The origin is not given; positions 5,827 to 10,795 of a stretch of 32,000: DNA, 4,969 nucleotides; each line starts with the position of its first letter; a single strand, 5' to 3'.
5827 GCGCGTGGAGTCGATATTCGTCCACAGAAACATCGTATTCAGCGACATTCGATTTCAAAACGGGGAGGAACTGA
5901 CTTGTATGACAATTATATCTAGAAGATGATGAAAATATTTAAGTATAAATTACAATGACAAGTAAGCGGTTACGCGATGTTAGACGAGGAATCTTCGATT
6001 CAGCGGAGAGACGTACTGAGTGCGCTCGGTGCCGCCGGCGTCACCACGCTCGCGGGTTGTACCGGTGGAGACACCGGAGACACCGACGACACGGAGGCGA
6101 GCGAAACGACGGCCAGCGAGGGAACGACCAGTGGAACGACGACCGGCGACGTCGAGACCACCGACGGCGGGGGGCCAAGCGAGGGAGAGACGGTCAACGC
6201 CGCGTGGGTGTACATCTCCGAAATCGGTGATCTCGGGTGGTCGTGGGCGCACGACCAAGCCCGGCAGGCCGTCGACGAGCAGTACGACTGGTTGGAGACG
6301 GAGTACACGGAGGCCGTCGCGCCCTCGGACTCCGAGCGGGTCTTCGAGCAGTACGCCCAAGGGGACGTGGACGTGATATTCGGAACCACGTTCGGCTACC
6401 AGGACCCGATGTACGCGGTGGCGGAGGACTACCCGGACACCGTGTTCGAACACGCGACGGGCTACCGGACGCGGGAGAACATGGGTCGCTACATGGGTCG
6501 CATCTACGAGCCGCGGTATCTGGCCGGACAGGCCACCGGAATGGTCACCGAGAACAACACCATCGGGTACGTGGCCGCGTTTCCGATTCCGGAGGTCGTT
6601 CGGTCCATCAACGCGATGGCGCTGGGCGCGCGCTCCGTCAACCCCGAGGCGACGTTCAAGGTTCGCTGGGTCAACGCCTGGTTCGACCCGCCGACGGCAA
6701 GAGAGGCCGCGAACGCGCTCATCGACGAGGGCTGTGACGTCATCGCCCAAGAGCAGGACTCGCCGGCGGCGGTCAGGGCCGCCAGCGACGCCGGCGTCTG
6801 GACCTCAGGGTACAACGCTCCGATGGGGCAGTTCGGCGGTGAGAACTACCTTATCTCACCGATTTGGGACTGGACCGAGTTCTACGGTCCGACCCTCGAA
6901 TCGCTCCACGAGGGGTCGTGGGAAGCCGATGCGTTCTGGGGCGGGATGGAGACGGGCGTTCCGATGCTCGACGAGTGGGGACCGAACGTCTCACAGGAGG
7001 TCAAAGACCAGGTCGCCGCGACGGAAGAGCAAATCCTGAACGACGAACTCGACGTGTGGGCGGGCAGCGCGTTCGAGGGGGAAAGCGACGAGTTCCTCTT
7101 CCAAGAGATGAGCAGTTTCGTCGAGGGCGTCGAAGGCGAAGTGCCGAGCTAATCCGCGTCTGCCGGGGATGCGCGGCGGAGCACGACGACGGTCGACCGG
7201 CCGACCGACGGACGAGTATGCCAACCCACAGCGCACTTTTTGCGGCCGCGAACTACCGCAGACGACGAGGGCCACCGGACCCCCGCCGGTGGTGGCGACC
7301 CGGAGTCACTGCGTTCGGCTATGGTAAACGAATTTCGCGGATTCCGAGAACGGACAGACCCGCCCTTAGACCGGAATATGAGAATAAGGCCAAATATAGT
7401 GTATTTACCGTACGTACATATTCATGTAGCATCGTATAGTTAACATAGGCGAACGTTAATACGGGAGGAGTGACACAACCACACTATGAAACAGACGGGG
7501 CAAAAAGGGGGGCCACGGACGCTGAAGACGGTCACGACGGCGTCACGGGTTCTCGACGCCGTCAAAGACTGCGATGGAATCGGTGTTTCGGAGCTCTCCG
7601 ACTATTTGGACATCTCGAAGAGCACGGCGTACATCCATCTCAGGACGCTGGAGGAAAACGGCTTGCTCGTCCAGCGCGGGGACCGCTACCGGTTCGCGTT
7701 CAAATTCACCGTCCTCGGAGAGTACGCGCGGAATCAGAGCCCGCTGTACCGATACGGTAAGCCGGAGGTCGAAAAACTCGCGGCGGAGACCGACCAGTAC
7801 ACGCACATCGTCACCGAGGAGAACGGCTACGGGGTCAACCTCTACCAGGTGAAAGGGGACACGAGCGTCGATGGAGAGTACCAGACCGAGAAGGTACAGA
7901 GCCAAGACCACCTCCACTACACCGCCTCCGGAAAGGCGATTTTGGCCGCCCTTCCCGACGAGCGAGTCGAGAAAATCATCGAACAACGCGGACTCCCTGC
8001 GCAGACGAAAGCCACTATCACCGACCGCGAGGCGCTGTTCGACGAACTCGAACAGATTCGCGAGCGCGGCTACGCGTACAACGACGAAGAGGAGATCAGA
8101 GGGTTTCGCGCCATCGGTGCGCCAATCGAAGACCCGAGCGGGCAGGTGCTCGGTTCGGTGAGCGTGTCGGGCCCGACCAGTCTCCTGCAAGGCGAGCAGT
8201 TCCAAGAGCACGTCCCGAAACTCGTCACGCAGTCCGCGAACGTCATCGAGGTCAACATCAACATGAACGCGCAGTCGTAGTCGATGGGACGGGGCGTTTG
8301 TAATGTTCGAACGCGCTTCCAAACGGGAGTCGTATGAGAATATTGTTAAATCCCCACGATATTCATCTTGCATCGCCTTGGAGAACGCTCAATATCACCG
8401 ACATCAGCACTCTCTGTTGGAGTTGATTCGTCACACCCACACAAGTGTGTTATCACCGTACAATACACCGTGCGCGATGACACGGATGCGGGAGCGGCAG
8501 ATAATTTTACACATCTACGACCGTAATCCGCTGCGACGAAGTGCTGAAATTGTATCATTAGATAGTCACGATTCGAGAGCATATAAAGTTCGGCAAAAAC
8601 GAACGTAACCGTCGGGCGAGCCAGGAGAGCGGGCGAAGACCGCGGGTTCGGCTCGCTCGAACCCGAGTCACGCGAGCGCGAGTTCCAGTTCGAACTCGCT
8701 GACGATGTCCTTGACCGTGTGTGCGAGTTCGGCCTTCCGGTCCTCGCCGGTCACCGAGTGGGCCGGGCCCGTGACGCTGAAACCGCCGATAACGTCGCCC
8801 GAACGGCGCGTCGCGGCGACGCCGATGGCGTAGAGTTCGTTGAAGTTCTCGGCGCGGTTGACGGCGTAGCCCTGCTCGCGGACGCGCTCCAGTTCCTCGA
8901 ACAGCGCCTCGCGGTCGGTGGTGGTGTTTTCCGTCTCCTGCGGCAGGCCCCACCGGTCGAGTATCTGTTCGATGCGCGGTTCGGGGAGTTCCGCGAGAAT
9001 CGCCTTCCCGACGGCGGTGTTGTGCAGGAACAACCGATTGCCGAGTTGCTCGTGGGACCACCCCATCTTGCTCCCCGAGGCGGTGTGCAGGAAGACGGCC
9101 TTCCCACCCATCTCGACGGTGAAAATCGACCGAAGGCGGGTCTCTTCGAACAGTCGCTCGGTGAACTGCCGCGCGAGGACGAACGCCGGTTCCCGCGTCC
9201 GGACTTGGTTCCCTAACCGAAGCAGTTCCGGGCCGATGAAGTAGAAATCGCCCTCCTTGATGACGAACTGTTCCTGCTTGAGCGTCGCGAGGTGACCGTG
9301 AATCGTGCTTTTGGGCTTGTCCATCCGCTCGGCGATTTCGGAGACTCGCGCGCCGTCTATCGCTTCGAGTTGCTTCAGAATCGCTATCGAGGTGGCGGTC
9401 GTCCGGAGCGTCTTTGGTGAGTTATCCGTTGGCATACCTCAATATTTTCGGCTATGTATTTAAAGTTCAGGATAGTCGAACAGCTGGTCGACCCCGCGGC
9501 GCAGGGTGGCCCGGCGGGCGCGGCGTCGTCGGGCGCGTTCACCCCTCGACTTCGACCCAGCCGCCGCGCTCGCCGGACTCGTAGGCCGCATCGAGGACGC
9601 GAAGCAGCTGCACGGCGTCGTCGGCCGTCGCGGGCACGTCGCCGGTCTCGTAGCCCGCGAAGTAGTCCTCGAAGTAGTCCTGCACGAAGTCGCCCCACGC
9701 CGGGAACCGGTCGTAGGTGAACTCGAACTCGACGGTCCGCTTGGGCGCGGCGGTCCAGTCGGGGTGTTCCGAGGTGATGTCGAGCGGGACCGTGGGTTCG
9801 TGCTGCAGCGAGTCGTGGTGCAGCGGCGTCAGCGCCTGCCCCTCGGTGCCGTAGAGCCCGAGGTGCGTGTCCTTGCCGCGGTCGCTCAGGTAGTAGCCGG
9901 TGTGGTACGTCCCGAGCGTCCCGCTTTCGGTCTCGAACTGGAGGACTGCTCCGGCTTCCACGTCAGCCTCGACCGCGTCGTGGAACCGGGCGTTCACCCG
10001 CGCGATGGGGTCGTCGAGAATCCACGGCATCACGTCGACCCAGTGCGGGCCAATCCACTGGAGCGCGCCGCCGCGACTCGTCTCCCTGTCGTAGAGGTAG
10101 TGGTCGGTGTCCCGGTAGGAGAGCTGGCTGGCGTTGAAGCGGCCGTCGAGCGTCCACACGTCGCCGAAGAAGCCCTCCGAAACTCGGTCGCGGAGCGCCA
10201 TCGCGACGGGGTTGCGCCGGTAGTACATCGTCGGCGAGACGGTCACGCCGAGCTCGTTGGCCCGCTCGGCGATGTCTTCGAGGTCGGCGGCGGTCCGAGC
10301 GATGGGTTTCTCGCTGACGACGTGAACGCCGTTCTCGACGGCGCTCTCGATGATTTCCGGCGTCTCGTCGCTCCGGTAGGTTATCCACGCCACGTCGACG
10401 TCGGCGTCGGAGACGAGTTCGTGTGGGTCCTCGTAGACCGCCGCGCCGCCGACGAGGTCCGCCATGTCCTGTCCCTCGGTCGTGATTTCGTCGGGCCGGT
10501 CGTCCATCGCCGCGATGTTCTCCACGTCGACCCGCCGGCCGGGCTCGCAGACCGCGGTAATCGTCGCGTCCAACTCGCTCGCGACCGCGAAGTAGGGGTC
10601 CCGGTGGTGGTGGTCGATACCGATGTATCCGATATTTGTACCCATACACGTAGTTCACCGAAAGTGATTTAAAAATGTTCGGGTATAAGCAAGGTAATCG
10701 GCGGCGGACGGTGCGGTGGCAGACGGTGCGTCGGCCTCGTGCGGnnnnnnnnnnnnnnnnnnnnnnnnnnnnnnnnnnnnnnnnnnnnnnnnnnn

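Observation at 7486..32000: Haloarchaeal pectin/oligogalacturonide utilisation island assembled from non-textbook parts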

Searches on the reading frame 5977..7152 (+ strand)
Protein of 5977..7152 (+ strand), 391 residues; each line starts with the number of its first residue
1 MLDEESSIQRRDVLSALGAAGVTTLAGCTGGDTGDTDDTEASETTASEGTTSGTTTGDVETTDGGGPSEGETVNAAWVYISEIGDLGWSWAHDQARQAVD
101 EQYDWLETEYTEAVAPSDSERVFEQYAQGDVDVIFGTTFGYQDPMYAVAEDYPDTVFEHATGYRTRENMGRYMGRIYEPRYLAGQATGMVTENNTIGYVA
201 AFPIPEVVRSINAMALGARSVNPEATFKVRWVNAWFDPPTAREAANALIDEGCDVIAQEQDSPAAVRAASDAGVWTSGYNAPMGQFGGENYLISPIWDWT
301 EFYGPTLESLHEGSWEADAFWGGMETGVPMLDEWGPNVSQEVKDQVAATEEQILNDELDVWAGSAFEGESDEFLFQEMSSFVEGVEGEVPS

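Call 49: search_protein_families(library=pfam, proteins=[window:5977-7152:+], max_evalue=0.01)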
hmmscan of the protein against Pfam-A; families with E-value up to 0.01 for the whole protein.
window:5977-7152:+ (391 aa): 1 family
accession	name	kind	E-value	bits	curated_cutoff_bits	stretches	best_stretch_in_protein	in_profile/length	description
PF02608.20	Bmp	-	1.1e-43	149.9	24.1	1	73-358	2-295/301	ABC transporter substrate-binding protein PnrA-like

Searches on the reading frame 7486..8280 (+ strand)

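Call 4: search_protein_families(library=pfam, proteins=[window:7486-8280:+], max_evalue=0.01)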
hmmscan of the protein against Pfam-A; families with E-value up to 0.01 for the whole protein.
window:7486-8280:+ (264 aa): 14 families
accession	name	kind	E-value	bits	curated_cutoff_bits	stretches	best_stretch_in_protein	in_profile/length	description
PF01614.24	IclR_C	-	3.5e-32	111.8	24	1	87-251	9-169/174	Bacterial transcriptional regulator IclR C-terminal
PF09339.16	HTH_IclR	-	4.3e-10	39.6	22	1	19-64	5-51/52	IclR helix-turn-helix domain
PF12840.13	HTH_20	-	7.7e-06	26.2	27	1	21-63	8-50/51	Helix-turn-helix domain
PF01022.26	HTH_5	-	8.1e-06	26.1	22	1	34-60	18-44/47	Bacterial regulatory protein, arsR family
PF25213.1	HVO_A0261_N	-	2.5e-05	24.5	35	1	16-70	10-63/86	HVO_A0261 N-terminal domain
PF12802.13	MarR_2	-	0.00037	21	27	1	18-66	6-55/61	MarR family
PF13412.12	HTH_24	-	0.00068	19.6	21.9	1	21-61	7-47/48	Winged helix-turn-helix DNA-binding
PF13384.12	HTH_23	-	0.00089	19.5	24.6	1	22-60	10-46/50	Homeodomain-like domain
PF08279.18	HTH_11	-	0.0023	18.2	25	1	34-62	18-46/55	HTH domain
PF01978.25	TrmB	-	0.0036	17.6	25.6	0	34-67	25-58/68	Sugar-specific transcriptional regulator TrmB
PF01047.28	MarR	-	0.0043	17.4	24.6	1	21-61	7-47/59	MarR family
PF04967.18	HTH_10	-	0.0045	17.2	23.1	1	32-57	24-49/53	HTH DNA binding domain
PF01325.25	Fe_dep_repress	-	0.005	17.5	26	0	25-66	16-57/60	Iron dependent repressor, N-terminal DNA binding domain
PF24266.1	HTH_HVO_0163_N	-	0.0066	16.9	31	0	18-70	3-55/70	HVO_0163, N-terminal HTH domain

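Call 55: search_protein_families(library=ncbifam, proteins=[window:7486-8280:+], max_evalue=0.001)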
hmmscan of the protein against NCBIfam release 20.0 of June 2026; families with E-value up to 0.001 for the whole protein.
window:7486-8280:+ (264 aa): 10 families
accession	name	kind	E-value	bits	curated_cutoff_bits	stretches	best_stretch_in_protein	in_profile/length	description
NF045644.1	TransRegBhcR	equivalog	1.7e-36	125.9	350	1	9-255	18-262/267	HTH-type transcriptional regulator BhcR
NF011671.1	PRK15090.1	equivalog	1.8e-32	112.6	275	1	13-254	10-249/256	DNA-binding transcriptional regulator KdgR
TIGR02431.1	pcaR_pcaU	subfamily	2.4e-31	108.9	284.75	1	32-252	25-243/248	beta-ketoadipate pathway transcriptional regulators, PcaR/PcaU/PobR family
NF008601.2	PRK11569.1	equivalog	3.4e-22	78.9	380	1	17-254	30-268/276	glyoxylate bypass operon transcriptional repressor IclR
NF007548.0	PRK10163.1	equivalog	3.6e-19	68.9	406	1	32-262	41-269/271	HTH-type transcriptional repressor AllR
NF007339.0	PRK09834.1-1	equivalog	5.4e-07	29.2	299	1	18-227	25-235/271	DNA-binding transcriptional regulator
TIGR01884.1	cas_HTH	subfamily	3.1e-05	23.4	60.2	1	20-67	145-192/202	CRISPR-associated CARF protein Csa3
NF007341.0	PRK09834.1-3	equivalog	6.2e-05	22.2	269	0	143-228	139-228/274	DNA-binding transcriptional regulator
NF041397.1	TranRegGlpR_Halo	equivalog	0.0004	20.1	300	1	21-61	9-49/253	HTH-type transcriptional regulator GlpR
NF033788.1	HTH_metalloreg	subfamily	0.0008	19.2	55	0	21-64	15-58/77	metalloregulator ArsR/SmtB family transcription factor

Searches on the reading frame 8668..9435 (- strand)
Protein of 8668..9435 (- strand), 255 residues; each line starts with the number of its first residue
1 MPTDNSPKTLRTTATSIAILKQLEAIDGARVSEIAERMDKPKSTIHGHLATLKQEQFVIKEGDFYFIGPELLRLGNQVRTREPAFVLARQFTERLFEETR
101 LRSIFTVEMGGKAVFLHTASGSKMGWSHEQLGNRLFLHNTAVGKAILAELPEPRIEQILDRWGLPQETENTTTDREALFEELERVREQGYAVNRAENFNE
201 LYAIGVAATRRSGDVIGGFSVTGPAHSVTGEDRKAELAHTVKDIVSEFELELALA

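Call 4: search_protein_families(library=pfam, proteins=[window:8668-9435:-], max_evalue=0.01)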
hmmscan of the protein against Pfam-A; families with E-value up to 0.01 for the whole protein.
window:8668-9435:- (255 aa): 7 families
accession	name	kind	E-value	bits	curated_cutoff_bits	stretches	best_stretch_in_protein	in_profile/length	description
PF01614.24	IclR_C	-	1.6e-29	103.2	24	1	87-245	12-169/174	Bacterial transcriptional regulator IclR C-terminal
PF09339.16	HTH_IclR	-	9.1e-09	35.4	22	1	17-58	6-48/52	IclR helix-turn-helix domain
PF01022.26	HTH_5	-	1.2e-05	25.5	22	1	18-60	6-47/47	Bacterial regulatory protein, arsR family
PF01047.28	MarR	-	0.00016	21.9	24.6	1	13-60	2-49/59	MarR family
PF12840.13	HTH_20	-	0.00017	21.9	27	1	15-54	5-44/51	Helix-turn-helix domain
PF12802.13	MarR_2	-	0.00082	19.9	27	1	15-61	6-53/61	MarR family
PF25213.1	HVO_A0261_N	-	0.0034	17.7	35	0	13-65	10-61/86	HVO_A0261 N-terminal domain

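Call 55: search_protein_families(library=ncbifam, proteins=[window:8668-9435:-], max_evalue=0.001)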
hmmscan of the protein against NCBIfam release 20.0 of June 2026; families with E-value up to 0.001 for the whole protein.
window:8668-9435:- (255 aa): 11 families
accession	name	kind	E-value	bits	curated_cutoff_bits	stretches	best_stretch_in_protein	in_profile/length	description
NF045644.1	TransRegBhcR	equivalog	2.5e-37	128.6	350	1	7-247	19-260/267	HTH-type transcriptional regulator BhcR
TIGR02431.1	pcaR_pcaU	subfamily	1.2e-30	106.6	284.75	1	28-242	24-238/248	beta-ketoadipate pathway transcriptional regulators, PcaR/PcaU/PobR family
NF007548.0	PRK10163.1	equivalog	4.5e-23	81.7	406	1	13-248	24-261/271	HTH-type transcriptional repressor AllR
NF011671.1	PRK15090.1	equivalog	7e-23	81.1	275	1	5-237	5-238/256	DNA-binding transcriptional regulator KdgR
NF008601.2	PRK11569.1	equivalog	8.7e-18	64.4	380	1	29-241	46-261/276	glyoxylate bypass operon transcriptional repressor IclR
NF007342.0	PRK09834.1-4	equivalog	3.7e-10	39.2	251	1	5-199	6-204/263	DNA-binding transcriptional regulator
NF007341.0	PRK09834.1-3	equivalog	2.4e-08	33.4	269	1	11-235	8-241/274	DNA-binding transcriptional regulator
NF007339.0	PRK09834.1-1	equivalog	1e-07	31.5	299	1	7-222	17-236/271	DNA-binding transcriptional regulator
TIGR01884.1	cas_HTH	subfamily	1.1e-05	24.9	60.2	1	13-62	141-190/202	CRISPR-associated CARF protein Csa3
NF033788.1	HTH_metalloreg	subfamily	7.6e-05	22.4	55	1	15-60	12-57/77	metalloregulator ArsR/SmtB family transcription factor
NF033789.1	repress_SdpR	subfamily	0.00062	19.6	100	0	18-62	12-55/79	autorepressor SdpR family transcription factor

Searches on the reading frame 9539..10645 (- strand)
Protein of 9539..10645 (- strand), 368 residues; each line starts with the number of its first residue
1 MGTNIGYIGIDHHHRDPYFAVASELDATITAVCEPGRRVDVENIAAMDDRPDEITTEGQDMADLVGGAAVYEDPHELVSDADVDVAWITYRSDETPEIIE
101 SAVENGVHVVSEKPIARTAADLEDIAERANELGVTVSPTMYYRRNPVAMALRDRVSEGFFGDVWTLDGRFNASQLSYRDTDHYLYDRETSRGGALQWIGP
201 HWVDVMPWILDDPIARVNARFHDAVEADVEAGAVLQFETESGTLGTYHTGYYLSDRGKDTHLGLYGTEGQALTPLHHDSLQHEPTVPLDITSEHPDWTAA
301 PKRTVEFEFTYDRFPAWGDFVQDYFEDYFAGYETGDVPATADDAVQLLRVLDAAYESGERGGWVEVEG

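Call 4: search_protein_families(library=pfam, proteins=[window:9539-10645:-], max_evalue=0.01)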
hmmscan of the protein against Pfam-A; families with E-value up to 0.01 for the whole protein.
window:9539-10645:- (368 aa): 3 families
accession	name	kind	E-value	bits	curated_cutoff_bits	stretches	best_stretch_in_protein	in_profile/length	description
PF22725.1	GFO_IDH_MocA_C3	-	4.1e-17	62.8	27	1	150-270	3-122/124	GFO/IDH/MocA C-terminal domain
PF01408.29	GFO_IDH_MocA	-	8.4e-14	52.7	24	1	59-138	40-118/120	Oxidoreductase family, NAD-binding Rossmann fold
PF02894.22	GFO_IDH_MocA_C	-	1.3e-08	35.4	22.9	1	155-366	4-218/218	Oxidoreductase family, C-terminal alpha/beta domain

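Call 10: search_protein_families(library=ncbifam, proteins=[window:9539-10645:-], max_evalue=0.01)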
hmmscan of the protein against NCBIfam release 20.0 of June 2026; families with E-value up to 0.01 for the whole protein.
window:9539-10645:- (368 aa): 8 families
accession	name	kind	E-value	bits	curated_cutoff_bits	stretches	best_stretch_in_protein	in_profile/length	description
NF052479.1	LevoglcsnDh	equivalog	7.6e-16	57.8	650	1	61-225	52-216/386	levoglucosan dehydrogenase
NF041392.1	XylDh_Gfo6_Halo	equivalog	1.1e-12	47.5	350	1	56-366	56-350/350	D-xylose 1-dehydrogenase Gfo6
TIGR04380.1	myo_inos_iolG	equivalog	1.6e-12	47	355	1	55-364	37-329/330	inositol 2-dehydrogenase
NF040723.1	UDP-GlcNAcDh_Arch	equivalog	8.8e-11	41.9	450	1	70-249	49-215/302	UDP-N-acetylglucosamine 3-dehydrogenase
NF008607.0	PRK11579.1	subfamily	4.9e-10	38.9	330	1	68-206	50-185/346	oxidoreductase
NF052679.1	InsChiInosDhIolG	equivalog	6.2e-09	35.3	540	1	67-242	51-220/343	bifunctional inositol 2-dehydrogenase/D-chiro-inositol 1-dehydrogenase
NF058563.1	BT_2159_fam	equivalog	1.2e-07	31.1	650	1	58-166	37-146/350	disaccharide 3-dehydrogenase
NF007574.0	PRK10206.1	equivalog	2e-06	27.1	352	1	71-171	54-154/345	oxidoreductase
